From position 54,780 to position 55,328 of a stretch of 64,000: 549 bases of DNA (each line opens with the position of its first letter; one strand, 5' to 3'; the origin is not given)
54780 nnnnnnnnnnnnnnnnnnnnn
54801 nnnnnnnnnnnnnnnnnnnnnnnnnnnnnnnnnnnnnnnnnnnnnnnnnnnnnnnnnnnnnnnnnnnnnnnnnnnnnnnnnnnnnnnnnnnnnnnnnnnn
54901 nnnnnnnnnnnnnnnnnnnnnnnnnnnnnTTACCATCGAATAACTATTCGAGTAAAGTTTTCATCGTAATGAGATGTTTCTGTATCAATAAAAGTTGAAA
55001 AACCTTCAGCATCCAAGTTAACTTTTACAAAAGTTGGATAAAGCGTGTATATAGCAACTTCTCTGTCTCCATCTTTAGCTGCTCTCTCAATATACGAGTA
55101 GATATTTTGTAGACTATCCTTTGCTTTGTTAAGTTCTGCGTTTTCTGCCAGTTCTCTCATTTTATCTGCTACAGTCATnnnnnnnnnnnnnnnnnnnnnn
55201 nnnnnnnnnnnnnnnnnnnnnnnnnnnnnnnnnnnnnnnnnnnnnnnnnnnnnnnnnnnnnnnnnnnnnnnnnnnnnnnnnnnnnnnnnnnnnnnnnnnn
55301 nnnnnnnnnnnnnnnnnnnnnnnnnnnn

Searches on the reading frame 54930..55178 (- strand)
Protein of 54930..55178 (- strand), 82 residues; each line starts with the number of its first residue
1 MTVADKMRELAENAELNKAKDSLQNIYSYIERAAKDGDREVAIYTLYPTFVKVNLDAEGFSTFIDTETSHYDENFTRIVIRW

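Call 14: search_dna_similar(query=window:54930-55178:-, collection=phages, mode=protein, max_rows=60, rows=spread, max_evalue=0.001)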
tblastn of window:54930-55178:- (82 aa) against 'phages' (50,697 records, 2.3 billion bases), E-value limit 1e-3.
Records with a match: 53; places in all: 53; records where one place covers at least 80% of the query: 53.
Best place of each record, by identity: >=99% 8; 95-99% 34; 90-95% 10; 60-80% 1.
By first word of the organism name: Escherichia 43; Campylobacter 4; Justusliebigvirus 3; Enterobacteria 1; Salmonella 1; Serratia 1.
By host as written in the record: Escherichia coli 9; Escherichia coli K-12 MG1655 8; - 6; Campylobacter jejuni 4; Escherichia coli K-12 4; Escherichia sp. 3; shiga toxin-producing Escherichia coli 2; Escherichia coli DH5a 2; and 14 more.
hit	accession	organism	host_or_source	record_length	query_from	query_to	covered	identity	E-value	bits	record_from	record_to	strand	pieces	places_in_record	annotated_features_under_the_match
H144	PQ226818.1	Escherichia phage vB_EcoM_AMO3598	Escherichia sp.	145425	1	82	100%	100.0%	6e-49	169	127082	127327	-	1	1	hypothetical protein (x2)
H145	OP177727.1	Escherichia phage pEC-M2929-1AR.1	Escherichia coli M2929-1AR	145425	1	82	100%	100.0%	6e-49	169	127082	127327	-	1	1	hypothetical protein (x2)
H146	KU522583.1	Enterobacteria phage ECGD1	-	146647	1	82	100%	100.0%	6e-49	169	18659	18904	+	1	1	hypothetical protein (x2)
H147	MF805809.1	Escherichia phage vB_EcoM_PHB05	shiga toxin-producing Escherichia coli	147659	1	82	100%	100.0%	6e-49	169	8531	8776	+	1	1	hypothetical protein (x2)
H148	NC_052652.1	Escherichia phage vB_EcoM_PHB05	shiga toxin-producing Escherichia coli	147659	1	82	100%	100.0%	6e-49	169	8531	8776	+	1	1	hypothetical protein (x2)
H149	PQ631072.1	Escherichia phage EC.P2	Escherichia coli CVCC198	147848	1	82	100%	100.0%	6e-49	169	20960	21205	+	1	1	hypothetical protein (x2)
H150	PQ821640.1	Escherichia phage SD2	Escherichia sp.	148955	1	82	100%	100.0%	6e-49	169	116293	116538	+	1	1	SD2000184: hypothetical protein | SD2000183: hypothetical protein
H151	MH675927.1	Escherichia phage vB_vPM_PD114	Escherichia coli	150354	1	82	100%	100.0%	6e-49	169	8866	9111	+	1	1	hypothetical protein (x2)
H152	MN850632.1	Escherichia phage alia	Escherichia coli K-12 MG1655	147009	1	82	100%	98.8%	1e-48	168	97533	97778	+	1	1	hypothetical protein (x2)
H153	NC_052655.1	Escherichia phage alia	Escherichia coli K-12 MG1655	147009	1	82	100%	98.8%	1e-48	168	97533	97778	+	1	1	hypothetical protein (x2)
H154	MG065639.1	Campylobacter phage A150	Campylobacter jejuni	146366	1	82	100%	98.8%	2e-48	168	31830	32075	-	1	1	record has no annotation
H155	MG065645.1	Campylobacter phage A145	Campylobacter jejuni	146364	1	82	100%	98.8%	2e-48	168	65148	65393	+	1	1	record has no annotation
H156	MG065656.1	Campylobacter phage C3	Campylobacter jejuni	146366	1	82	100%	98.8%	2e-48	168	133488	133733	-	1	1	record has no annotation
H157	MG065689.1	Campylobacter phage A110a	Campylobacter jejuni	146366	1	82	100%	98.8%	2e-48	168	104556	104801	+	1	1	record has no annotation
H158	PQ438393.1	Escherichia phage vB_Eco_J-01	Escherichia coli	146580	1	82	100%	98.8%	2e-48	168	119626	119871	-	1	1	hypothetical protein (x2)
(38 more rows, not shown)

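Call 47: search_protein_families(library=pfam, proteins=[window:54930-55178:-], max_evalue=1)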
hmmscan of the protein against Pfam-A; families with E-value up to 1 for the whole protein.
window:54930-55178:- (82 aa): 1 family
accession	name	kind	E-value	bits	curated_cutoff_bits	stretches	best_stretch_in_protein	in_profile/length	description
PF00789.26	UBX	-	0.077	13.7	21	1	18-59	24-62/82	UBX domain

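Call 67: search_protein_families(library=phrogs, proteins=[window:54930-55178:-], max_evalue=0.001)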
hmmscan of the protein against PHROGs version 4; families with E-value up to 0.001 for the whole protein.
window:54930-55178:- (82 aa): 2 families
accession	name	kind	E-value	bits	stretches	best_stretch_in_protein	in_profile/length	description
phrog_25653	-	unknown function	9.4e-59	196.7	1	1-82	1-82/82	-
phrog_3012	-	unknown function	2.4e-06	28.4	1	1-67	3-74/87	-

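Call 69: search_solved_structures(query=window:54930-55178:-, max_evalue=1)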
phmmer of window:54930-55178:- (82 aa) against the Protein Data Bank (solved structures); distinct sequences matched with E-value up to 1: 4.
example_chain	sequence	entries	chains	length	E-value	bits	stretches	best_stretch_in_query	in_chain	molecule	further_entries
7ue2_A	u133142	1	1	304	0.059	17.1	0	15-48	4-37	RPB_PLP3_R6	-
7dmq_A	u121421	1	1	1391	0.19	15.4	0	11-71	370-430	CRISPR/Cas system Cas13a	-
5wtj_A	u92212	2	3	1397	0.2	15.4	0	11-71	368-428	CRISPR-associated endoribonuclease C2c2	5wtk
8e0l_A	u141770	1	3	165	0.47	14.2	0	17-49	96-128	BGL06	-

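Call 84: predict_structure(protein=window:54930-55178:-)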
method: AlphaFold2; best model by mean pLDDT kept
length: 82 residues; sequences in the alignment: 1
mean_pLDDT: 55.5   pTM: 0.40
mean pLDDT of the five models: 55.5, 53.0, 47.2, 46.3, 41.7
residues with pLDDT >= 90: 0; 70-90: 6; 50-70: 47; < 50: 29
segments of 3 or more residues with pLDDT < 50: 48-70, 72-75
pLDDT, mean of each block of 10 residues (from residue 1): 59 60 68 67 53 41 45 52 54
secondary structure, 60 per line:
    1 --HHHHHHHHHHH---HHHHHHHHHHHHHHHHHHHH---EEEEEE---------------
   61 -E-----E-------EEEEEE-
elements in order: H3-13 H17-36 E40-45 E76-81
